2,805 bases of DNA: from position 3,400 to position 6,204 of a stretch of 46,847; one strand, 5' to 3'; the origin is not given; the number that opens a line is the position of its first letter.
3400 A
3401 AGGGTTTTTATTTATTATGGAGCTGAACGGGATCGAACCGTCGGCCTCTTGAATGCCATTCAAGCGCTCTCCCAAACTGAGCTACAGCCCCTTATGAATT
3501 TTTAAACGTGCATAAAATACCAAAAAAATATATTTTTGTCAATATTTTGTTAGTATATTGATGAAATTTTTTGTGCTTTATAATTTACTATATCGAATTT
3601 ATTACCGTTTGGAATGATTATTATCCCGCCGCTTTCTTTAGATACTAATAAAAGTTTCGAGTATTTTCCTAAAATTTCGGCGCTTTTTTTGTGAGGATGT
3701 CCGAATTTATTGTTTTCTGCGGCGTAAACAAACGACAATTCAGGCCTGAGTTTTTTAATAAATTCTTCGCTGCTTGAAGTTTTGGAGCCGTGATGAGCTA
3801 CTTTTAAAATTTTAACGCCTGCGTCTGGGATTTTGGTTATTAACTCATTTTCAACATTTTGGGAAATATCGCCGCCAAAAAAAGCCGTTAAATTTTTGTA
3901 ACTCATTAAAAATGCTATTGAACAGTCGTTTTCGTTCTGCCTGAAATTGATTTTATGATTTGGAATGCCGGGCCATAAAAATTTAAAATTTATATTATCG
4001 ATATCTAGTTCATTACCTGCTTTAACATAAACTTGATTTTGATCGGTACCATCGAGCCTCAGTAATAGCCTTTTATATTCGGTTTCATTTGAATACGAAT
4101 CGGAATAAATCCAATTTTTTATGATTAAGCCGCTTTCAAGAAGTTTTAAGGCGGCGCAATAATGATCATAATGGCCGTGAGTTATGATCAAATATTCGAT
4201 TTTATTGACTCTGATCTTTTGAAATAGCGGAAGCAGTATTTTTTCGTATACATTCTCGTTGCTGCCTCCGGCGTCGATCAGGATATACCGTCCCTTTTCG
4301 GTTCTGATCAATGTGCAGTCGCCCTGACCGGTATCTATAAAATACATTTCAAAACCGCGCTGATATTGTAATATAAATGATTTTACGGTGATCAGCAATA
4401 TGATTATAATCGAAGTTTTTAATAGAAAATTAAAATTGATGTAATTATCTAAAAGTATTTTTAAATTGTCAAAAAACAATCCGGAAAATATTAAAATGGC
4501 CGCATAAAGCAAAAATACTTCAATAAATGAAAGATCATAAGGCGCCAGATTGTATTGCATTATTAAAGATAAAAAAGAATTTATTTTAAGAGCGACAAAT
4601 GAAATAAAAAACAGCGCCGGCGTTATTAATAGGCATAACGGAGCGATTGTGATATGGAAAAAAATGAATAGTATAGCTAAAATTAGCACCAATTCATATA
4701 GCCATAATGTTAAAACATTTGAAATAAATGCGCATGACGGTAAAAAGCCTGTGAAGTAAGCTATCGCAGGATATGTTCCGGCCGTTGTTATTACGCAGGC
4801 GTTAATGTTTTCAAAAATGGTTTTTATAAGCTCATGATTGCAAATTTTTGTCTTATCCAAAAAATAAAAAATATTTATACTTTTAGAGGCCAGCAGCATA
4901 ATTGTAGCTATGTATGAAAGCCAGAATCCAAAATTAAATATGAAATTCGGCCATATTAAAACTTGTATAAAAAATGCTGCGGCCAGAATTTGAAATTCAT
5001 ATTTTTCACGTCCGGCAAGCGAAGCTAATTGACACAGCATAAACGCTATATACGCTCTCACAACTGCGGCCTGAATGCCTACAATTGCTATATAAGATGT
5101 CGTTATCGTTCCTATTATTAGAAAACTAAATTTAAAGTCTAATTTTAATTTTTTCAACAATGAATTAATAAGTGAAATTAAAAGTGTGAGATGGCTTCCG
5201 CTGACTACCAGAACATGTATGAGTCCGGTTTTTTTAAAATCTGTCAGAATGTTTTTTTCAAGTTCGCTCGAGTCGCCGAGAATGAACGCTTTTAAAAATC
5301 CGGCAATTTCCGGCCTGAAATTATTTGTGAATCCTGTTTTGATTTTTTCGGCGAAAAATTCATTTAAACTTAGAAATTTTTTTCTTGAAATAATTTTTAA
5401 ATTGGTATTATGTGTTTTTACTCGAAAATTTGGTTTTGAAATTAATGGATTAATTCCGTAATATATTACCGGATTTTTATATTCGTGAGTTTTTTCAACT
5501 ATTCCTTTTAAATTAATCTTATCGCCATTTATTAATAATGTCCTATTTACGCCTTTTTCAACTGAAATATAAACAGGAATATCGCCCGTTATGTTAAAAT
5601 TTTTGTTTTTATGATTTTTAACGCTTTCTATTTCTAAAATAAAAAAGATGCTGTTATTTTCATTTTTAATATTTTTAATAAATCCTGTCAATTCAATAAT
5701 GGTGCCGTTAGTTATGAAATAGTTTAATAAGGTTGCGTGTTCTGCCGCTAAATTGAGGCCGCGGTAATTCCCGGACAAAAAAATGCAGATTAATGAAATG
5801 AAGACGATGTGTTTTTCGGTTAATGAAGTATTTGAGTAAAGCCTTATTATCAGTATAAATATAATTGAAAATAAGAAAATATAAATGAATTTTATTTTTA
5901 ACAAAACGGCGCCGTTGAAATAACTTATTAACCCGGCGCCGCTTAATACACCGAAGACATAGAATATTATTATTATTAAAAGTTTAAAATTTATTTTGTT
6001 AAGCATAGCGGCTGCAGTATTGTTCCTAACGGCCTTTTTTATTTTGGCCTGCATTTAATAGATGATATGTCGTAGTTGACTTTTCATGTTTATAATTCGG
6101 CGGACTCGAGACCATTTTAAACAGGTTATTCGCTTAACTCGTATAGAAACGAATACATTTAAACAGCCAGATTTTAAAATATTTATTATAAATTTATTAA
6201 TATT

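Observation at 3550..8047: recA embedded between comEA and comEC in one co-directional block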

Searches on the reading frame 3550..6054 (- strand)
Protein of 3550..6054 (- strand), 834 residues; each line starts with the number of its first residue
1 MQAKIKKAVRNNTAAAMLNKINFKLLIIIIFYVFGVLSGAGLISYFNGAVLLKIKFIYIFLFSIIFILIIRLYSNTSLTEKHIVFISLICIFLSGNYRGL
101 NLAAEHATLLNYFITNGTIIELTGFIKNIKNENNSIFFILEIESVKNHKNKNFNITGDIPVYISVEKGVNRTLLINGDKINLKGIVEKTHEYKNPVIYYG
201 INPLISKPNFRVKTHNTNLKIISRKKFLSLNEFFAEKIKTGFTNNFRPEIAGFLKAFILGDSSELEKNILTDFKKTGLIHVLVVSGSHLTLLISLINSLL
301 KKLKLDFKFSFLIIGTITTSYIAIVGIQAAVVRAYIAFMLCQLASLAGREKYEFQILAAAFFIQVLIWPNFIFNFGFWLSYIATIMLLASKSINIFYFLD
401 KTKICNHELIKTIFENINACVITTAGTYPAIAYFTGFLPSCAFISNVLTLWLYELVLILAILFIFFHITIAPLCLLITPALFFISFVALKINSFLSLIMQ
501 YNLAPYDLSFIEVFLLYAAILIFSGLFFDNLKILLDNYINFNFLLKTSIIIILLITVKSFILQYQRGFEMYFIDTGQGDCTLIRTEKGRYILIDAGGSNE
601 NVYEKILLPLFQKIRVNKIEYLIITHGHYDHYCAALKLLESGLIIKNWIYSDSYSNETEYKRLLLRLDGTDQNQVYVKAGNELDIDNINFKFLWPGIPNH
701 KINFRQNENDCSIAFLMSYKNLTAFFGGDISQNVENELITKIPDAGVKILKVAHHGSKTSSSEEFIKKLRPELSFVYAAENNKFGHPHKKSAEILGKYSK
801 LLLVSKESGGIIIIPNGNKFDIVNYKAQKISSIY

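Call 4: search_protein_families(library=pfam, proteins=[window:3550-6054:-])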
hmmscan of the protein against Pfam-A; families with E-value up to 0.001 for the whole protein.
window:3550-6054:- (834 aa): 5 families
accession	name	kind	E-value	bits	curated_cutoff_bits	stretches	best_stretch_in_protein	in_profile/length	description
PF03772.21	Competence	-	3.3e-31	109.1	23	1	258-522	2-262/270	Competence protein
PF00753.33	Lactamase_B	-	6.5e-16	59.3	22.7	1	574-777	2-193/196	Metallo-beta-lactamase superfamily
PF13567.11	DUF4131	-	3.4e-08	33.8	31.6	1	57-195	9-139/165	Domain of unknown function (DUF4131)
PF12706.13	Lactamase_B_2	-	1e-05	25.7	27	1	589-731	1-144/200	Beta-lactamase superfamily domain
PF13483.12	Lactamase_B_3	-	0.00039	20.9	24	1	580-772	9-154/160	Beta-lactamase superfamily domain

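Call 5: search_protein_families(library=ncbifam, proteins=[window:3550-6054:-])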
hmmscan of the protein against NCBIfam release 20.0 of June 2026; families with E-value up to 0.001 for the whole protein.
window:3550-6054:- (834 aa): 8 families
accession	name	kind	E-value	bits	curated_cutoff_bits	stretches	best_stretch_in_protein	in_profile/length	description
TIGR00361.1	ComEC_Rec2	equivalog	1.3e-55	188.8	190.05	1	249-805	127-659/663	DNA internalization-related competence protein ComEC/Rec2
NF008580.0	PRK11539.1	equivalog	2.7e-32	112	969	1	256-828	205-741/758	ComEC family protein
NF045979.1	ComEC_MAG0480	equivalog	8.4e-16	57.8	150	1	169-467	129-400/461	MAG0480 family ComEC-like protein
NF041809.1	Avs1a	equivalog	8e-13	47.9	420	2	708-790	251-336/387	AVAST type 1 anti-phage system MBL fold metallo-hydrolase Avs1a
TIGR00360.1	ComEC_N-term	subfamily_domain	1.5e-11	44.8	36.5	1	279-458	2-169/171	ComEC/Rec2-related protein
NF058524.1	6A-MBL_enzyme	equivalog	2.4e-05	23.7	220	0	575-638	4-76/346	anti-phage 6A-MBL system MBL-fold protein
NF008887.0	PRK11921.1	equivalog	0.00011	21.2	635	1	581-692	38-138/396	anaerobic nitric oxide reductase flavorubredoxin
TIGR02651.1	RNase_Z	equivalog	0.00084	18.5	292.95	0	582-635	22-68/302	ribonuclease Z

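Call 47: find_homologous_proteins(query=window:3550-6054:-, max_evalue=1e-20)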
Query window:3550-6054:- (834 aa): 140 proteins with E <= 1e-20 among 8000 candidates; the best 120 are listed.
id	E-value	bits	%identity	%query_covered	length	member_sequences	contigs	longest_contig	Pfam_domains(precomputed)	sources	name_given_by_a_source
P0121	0.0e+0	1790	98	100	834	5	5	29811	PF12706.14,PF13567.12,PF03772.22,PF00753.34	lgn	-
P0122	2.3e-108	382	35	87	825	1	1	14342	PF03772.22,PF00753.34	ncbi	-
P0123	1.9e-53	200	30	70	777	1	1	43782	PF13567.12,PF03772.22,PF00753.34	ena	-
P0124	1.9e-53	200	29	68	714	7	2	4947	PF13567.12,PF03772.22,PF00753.34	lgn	-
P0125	1.1e-52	198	29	70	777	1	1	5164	PF13567.12,PF03772.22,PF00753.34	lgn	-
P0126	1.3e-52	197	29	70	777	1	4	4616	PF13567.12,PF03772.22,PF00753.34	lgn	-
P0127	2.0e-52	197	30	68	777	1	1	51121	PF13567.12,PF03772.22,PF00753.34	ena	-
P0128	2.2e-52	197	30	68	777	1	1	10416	PF13567.12,PF03772.22,PF00753.34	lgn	-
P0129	3.4e-52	196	29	70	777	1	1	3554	PF13567.12,PF03772.22,PF00753.34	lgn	-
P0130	6.2e-52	195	29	70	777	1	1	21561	PF13567.12,PF03772.22,PF00753.34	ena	-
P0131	1.4e-51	194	30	68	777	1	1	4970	PF13567.12,PF03772.22,PF00753.34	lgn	-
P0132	1.5e-51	194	30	68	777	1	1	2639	PF13567.12,PF03772.22,PF00753.34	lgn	-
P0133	8.4e-50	188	27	85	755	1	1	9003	PF13567.12,PF03772.22,PF00753.34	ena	-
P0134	2.7e-43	167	27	78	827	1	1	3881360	PF12706.14,PF13483.13,PF13567.12,PF03772.22,PF00753.34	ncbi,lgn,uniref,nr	ncbi:DNA internalization-related competence protein ComEC/Rec2 [Proteiniborus sp. MB09-C3]|uniref:DN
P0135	1.6e-41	161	28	82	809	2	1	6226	PF13567.12,PF03772.22,PF00753.34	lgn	-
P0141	3.4e-38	150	27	76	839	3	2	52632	PF12706.14,PF13567.12,PF03772.22,PF00753.34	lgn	-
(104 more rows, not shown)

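Call 48: find_encoding_contigs(protein=P0127, flank=6000, max_places=2)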
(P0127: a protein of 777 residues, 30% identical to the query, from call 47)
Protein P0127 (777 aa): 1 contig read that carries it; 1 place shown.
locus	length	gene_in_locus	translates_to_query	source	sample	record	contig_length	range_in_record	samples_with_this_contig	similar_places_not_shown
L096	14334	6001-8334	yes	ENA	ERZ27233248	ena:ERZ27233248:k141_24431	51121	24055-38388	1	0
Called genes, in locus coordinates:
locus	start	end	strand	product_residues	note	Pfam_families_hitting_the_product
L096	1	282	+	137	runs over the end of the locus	PF00164:Ribosom_S12_S23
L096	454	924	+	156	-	PF00177:Ribosomal_S7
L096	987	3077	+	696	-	PF00009:GTP_EFTU, PF03144:GTP_EFTU_D2, PF22042:EF-G_D2, PF14492:EFG_III, PF16658:RF3_C (weak), PF03764:EFG_IV, PF00679:EFG_C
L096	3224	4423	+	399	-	PF00009:GTP_EFTU, PF03144:GTP_EFTU_D2, PF03143:GTP_EFTU_D3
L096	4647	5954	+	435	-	PF06347:SH3_4 (weak), PF08239:SH3_3, PF07653:SH3_2 (faint), PF18348:SH3_16 (faint), PF00018:SH3_1 (faint), PF06347:SH3_4 (weak), PF08239:SH3_3, PF00877:NLPC_P60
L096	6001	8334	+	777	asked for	PF13567:DUF4131, PF03772:Competence, PF00753:Lactamase_B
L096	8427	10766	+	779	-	PF20720:nSTAND3 (faint), PF00004:AAA, PF17871:AAA_lid_9, PF00158:Sigma54_activat, PF00004:AAA, PF07724:AAA_2, PF07728:AAA_5, PF10431:ClpB_D2-small, +11 more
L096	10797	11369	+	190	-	PF01066:CDP-OH_P_transf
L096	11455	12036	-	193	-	-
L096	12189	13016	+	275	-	-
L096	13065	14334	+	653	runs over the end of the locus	PF01751:Toprim, PF01131:Topoisom_bac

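Call 49: find_encoding_contigs(protein=P0141, flank=6000, max_places=2)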
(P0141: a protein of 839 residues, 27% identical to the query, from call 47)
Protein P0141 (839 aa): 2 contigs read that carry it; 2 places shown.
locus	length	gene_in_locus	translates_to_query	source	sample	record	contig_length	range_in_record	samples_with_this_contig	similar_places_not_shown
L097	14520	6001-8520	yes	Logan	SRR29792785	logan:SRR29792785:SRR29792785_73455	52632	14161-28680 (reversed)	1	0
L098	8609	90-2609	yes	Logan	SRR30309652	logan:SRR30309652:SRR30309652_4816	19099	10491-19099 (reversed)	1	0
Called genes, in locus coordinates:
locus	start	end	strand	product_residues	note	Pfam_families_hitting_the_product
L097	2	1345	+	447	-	PF04055:Radical_SAM, PF12544:LAM_C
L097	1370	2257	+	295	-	PF00005:ABC_tran, PF13304:AAA_21, PF13732:DrrA1-3_C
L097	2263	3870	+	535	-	-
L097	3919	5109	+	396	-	-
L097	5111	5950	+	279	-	PF00149:Metallophos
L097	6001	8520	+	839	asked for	PF13567:DUF4131, PF03772:Competence, PF00753:Lactamase_B, PF12706:Lactamase_B_2 (weak)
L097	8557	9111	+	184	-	PF07638:Sigma70_ECF (weak), PF04542:Sigma70_r2, PF08281:Sigma70_r4_2, PF04545:Sigma70_r4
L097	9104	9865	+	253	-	-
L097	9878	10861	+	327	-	PF06144:DNA_pol3_delta, PF21694:DNA_pol3_delta_C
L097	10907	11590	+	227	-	-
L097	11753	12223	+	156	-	-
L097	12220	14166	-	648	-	PF00884:Sulfatase, PF01663:Phosphodiest (faint)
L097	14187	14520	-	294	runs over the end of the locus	-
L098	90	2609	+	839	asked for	PF13567:DUF4131, PF03772:Competence, PF00753:Lactamase_B, PF12706:Lactamase_B_2 (weak)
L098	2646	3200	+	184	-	PF07638:Sigma70_ECF (weak), PF04542:Sigma70_r2, PF08281:Sigma70_r4_2, PF04545:Sigma70_r4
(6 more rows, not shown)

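Call 50: find_encoding_contigs(protein=P0134, flank=6000, max_places=1)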
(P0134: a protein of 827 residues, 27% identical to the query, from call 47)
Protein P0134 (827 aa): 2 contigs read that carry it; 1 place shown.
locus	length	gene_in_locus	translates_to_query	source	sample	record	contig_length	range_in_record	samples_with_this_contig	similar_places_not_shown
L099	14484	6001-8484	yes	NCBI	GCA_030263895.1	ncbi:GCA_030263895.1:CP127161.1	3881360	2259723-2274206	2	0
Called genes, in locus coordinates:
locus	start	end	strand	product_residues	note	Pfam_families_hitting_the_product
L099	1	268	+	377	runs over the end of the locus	PF01882:DUF58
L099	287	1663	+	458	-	-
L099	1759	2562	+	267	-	PF07155:ECF-ribofla_trS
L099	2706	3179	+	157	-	PF01797:Y1_Tnp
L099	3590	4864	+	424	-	PF02274:ADI, PF19420:DDAH_eukar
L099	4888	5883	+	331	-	PF02729:OTCace_N, PF00185:OTCace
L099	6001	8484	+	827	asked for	PF13567:DUF4131, PF03772:Competence, PF00753:Lactamase_B, PF12706:Lactamase_B_2, PF13483:Lactamase_B_3 (weak)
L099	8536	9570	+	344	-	PF06144:DNA_pol3_delta, PF21694:DNA_pol3_delta_C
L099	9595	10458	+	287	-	PF14689:SPOB_a, PF14501:HATPase_c_5, PF02518:HATPase_c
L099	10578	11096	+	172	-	PF24961:NfeD_membrane, PF01957:NfeD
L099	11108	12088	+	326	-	PF12127:FloA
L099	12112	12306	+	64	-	PF27722:YqfB (weak)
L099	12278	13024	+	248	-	PF00072:Response_reg, PF04397:LytTR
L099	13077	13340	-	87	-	PF01649:Ribosomal_S20p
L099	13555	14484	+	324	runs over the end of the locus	PF03418:Peptidase_A25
